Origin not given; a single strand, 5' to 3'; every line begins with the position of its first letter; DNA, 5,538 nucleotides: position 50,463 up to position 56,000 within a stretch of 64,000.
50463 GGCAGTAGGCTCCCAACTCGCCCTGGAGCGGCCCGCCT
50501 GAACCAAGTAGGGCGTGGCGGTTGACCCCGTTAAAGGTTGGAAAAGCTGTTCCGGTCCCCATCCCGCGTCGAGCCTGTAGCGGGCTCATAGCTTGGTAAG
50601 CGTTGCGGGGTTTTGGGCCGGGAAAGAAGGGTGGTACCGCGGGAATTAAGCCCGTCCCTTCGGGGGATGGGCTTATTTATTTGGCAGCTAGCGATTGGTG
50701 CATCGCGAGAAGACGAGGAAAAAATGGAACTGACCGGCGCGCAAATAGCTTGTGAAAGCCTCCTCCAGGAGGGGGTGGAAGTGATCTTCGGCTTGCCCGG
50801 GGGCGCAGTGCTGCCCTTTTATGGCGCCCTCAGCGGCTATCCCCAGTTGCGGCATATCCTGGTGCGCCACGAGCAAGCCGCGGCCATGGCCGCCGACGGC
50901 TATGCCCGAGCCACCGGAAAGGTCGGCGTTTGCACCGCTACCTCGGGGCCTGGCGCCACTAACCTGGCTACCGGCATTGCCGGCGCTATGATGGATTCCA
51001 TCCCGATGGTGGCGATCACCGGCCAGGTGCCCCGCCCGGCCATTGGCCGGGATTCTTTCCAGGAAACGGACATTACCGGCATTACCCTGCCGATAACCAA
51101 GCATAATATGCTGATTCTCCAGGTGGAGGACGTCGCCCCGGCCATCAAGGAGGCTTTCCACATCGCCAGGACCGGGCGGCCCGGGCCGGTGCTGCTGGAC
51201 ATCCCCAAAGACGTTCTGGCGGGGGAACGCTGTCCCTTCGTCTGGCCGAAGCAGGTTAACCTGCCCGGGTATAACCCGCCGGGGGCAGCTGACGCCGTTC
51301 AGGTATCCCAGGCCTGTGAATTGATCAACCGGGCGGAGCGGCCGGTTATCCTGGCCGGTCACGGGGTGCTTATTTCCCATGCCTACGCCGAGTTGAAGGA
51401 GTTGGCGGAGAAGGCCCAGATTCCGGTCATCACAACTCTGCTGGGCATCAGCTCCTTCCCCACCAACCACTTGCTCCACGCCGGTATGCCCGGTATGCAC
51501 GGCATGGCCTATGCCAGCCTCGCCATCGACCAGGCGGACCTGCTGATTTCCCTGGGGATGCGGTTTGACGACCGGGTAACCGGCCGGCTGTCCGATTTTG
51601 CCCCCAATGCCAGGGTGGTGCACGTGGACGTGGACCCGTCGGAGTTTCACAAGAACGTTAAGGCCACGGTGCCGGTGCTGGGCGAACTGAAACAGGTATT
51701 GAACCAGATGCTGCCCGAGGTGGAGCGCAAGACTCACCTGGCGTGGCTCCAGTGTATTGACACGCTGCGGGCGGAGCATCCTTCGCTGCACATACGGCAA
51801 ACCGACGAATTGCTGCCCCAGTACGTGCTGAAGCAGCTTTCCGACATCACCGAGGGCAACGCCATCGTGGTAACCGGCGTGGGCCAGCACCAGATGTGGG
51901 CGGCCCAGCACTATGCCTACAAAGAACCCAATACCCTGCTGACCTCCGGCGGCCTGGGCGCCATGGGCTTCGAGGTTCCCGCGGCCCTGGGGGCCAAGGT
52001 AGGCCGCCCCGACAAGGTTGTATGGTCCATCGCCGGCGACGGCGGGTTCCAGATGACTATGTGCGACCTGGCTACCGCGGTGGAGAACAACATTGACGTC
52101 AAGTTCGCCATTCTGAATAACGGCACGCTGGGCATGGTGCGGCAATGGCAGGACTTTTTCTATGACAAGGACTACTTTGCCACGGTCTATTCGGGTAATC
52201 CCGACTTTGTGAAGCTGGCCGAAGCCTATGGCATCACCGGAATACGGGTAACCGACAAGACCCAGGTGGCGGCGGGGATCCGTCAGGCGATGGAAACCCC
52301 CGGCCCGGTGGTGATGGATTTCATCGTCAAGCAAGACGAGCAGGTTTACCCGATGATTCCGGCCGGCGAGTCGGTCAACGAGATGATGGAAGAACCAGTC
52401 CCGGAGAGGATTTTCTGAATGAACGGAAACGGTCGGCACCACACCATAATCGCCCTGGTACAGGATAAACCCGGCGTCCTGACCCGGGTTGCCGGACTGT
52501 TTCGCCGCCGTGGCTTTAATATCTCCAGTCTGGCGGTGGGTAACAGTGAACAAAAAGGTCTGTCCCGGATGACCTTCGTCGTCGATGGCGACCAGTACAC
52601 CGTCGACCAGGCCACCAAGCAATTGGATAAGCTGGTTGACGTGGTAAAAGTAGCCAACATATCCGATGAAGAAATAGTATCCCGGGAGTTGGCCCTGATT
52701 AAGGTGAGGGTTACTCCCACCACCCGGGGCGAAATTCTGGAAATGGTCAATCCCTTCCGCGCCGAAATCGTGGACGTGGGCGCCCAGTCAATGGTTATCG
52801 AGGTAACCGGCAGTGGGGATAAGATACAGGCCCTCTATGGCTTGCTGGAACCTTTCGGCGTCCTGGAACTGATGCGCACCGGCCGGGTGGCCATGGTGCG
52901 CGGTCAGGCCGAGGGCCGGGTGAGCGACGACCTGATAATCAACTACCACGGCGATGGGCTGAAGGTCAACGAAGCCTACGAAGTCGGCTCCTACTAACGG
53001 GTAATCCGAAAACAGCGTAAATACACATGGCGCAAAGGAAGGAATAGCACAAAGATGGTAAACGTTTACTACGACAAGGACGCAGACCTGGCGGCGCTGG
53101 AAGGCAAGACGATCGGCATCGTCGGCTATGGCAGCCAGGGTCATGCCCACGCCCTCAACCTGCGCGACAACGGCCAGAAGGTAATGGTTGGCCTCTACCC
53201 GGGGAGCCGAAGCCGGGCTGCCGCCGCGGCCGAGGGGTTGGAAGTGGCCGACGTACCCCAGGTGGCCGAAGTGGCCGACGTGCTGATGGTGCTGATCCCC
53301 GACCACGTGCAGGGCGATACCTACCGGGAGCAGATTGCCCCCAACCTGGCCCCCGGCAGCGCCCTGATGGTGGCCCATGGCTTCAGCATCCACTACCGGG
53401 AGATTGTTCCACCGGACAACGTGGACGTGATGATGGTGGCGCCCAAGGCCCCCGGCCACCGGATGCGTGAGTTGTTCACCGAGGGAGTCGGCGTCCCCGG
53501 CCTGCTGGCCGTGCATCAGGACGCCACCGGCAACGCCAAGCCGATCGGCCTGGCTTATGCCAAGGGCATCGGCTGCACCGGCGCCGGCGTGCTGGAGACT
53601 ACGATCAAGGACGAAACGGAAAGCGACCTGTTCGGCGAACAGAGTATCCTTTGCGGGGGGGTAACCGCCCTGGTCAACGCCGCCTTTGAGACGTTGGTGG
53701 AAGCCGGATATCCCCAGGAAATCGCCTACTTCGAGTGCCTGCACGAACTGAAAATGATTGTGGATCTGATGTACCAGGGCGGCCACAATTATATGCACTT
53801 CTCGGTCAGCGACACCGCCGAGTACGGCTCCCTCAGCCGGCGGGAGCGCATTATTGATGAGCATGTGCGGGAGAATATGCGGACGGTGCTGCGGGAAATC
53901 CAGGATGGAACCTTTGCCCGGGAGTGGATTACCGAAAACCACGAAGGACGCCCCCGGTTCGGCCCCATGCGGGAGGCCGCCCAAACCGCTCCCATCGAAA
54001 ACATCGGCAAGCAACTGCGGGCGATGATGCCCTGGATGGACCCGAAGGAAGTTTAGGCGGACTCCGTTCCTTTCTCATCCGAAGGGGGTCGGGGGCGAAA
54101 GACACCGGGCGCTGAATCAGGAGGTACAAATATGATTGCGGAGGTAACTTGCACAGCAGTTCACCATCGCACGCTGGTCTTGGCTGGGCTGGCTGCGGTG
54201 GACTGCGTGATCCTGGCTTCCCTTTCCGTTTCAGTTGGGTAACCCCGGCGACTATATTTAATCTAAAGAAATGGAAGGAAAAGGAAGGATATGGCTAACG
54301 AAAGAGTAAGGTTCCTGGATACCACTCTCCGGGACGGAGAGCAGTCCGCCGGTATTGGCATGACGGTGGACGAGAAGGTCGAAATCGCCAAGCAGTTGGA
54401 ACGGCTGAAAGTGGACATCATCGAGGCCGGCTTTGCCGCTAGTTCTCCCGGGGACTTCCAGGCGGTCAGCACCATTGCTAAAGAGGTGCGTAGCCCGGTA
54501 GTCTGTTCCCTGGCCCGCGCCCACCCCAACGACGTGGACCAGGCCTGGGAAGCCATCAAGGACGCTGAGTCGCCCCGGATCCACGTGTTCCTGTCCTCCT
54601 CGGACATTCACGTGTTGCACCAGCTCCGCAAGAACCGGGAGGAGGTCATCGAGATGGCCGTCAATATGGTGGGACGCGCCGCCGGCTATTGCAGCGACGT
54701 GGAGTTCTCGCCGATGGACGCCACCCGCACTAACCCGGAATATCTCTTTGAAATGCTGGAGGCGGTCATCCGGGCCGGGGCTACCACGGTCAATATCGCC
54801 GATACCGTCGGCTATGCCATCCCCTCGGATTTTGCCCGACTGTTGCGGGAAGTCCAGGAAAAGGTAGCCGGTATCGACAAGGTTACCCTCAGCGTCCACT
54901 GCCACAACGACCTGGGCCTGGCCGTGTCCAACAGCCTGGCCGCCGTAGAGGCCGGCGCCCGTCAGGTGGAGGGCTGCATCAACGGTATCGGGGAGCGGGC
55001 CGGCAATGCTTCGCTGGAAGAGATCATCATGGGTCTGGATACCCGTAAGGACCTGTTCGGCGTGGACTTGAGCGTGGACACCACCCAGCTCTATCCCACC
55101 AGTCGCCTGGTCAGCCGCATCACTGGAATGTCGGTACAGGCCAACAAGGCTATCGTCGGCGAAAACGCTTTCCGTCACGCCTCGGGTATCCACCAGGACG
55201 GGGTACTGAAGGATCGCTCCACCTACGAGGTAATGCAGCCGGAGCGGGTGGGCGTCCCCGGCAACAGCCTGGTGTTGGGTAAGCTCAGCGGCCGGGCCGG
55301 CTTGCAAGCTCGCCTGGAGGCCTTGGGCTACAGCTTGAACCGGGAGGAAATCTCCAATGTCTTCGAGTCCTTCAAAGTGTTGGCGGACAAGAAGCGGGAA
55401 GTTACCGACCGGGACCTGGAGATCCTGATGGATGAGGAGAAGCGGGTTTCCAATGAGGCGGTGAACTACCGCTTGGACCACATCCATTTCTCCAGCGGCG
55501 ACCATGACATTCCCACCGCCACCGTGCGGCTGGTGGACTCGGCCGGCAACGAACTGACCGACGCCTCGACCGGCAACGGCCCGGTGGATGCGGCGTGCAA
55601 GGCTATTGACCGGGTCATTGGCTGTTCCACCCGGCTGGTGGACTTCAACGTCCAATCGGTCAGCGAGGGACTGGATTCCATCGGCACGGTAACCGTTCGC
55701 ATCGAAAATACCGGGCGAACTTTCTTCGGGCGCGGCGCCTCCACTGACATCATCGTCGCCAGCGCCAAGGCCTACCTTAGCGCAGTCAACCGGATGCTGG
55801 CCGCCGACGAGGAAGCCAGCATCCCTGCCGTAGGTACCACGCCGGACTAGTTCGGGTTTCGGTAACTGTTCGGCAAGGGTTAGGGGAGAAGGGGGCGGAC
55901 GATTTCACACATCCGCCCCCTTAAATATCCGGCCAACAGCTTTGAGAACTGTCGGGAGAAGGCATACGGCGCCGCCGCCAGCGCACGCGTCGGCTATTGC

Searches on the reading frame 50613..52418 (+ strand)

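Call 77: search_protein_families(library=pfam, proteins=[window:50613-52418:+], max_evalue=0.01)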
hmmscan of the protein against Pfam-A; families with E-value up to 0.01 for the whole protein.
window:50613-52418:+ (601 aa): 4 families
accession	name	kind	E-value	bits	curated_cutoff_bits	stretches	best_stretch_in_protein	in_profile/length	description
PF02775.26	TPP_enzyme_C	-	2.6e-54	183.6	21.9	1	422-569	1-150/151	Thiamine pyrophosphate enzyme, C-terminal TPP binding domain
PF00205.28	TPP_enzyme_M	-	1.8e-45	154.4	30.4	1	231-365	1-136/137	Thiamine pyrophosphate enzyme, central domain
PF02776.23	TPP_enzyme_N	-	5.1e-40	136.4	26.8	1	41-156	2-118/119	Thiamine pyrophosphate enzyme, N-terminal TPP binding domain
PF01855.24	POR_N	-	0.003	17.8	27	0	79-143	38-100/231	Pyruvate flavodoxin/ferredoxin oxidoreductase, thiamine diP-bdg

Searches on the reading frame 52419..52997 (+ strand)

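Call 61: search_protein_families(library=pfam, proteins=[window:52419-52997:+], max_evalue=0.0001)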
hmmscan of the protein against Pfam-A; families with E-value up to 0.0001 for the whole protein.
window:52419-52997:+ (192 aa): 4 families
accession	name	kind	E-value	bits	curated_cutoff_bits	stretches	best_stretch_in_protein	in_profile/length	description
PF10369.15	ALS_ss_C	-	6.9e-30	103.3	23.2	1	89-162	1-74/74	Small subunit of acetolactate synthase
PF22629.2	ACT_AHAS_ss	-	3.2e-24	85.3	27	1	12-77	3-67/67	AHAS small subunit-like ACT domain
PF13710.12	ACT_5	-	4.9e-18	65.1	27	1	17-78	2-62/62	ACT domain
PF01842.31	ACT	-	1.5e-13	50.7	27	1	8-73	1-65/66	ACT domain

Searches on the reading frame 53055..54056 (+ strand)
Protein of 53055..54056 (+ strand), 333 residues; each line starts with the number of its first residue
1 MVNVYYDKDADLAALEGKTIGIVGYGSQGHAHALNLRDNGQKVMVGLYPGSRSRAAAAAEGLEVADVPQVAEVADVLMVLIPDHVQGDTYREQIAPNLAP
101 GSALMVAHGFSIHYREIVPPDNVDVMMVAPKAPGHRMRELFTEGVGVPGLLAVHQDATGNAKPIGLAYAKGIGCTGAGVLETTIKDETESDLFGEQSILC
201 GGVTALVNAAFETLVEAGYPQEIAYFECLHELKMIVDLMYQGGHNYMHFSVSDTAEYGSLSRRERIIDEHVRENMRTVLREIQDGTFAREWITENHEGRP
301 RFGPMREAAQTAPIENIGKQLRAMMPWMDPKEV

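Call 61: search_protein_families(library=pfam, proteins=[window:53055-54056:+], max_evalue=0.0001)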
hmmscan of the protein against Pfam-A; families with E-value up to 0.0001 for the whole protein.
window:53055-54056:+ (333 aa): 5 families
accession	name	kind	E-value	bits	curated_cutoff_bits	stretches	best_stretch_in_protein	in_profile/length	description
PF07991.19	KARI_N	-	2.7e-66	222.6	20.6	1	15-178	2-165/165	Acetohydroxy acid isomeroreductase, NADPH-binding domain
PF01450.25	KARI_C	-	9.7e-60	201.5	29.1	1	185-327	2-144/144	Ketol-acid reductoisomerase, C-terminal domain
PF02826.25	2-Hacid_dh_C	-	2e-06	27.7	25.1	1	11-83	30-101/178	D-isomer specific 2-hydroxyacid dehydrogenase, NAD binding domain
PF03807.23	F420_oxidored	-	1e-05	26.5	21.6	1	19-89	1-75/94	NADP oxidoreductase coenzyme F420-dependent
PF03446.21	NAD_binding_2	-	3.3e-05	24.4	21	1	19-105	1-90/161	NAD binding domain of 6-phosphogluconate dehydrogenase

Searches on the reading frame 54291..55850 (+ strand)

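Call 61: search_protein_families(library=pfam, proteins=[window:54291-55850:+], max_evalue=0.0001)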
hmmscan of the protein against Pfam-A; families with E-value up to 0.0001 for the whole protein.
window:54291-55850:+ (519 aa): 3 families
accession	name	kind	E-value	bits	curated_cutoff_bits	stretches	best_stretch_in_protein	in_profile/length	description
PF00682.25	HMGL-like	-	1.9e-89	300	29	1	5-274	1-260/260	HMGL-like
PF08502.15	LeuA_dimer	-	2.4e-35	121.8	24.9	1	370-503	1-131/131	LeuA allosteric (dimerisation) domain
PF22617.1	HCS_D2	-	1.3e-28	99.6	27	1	288-368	1-81/82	Homocitrate synthase post-HMGL domain-like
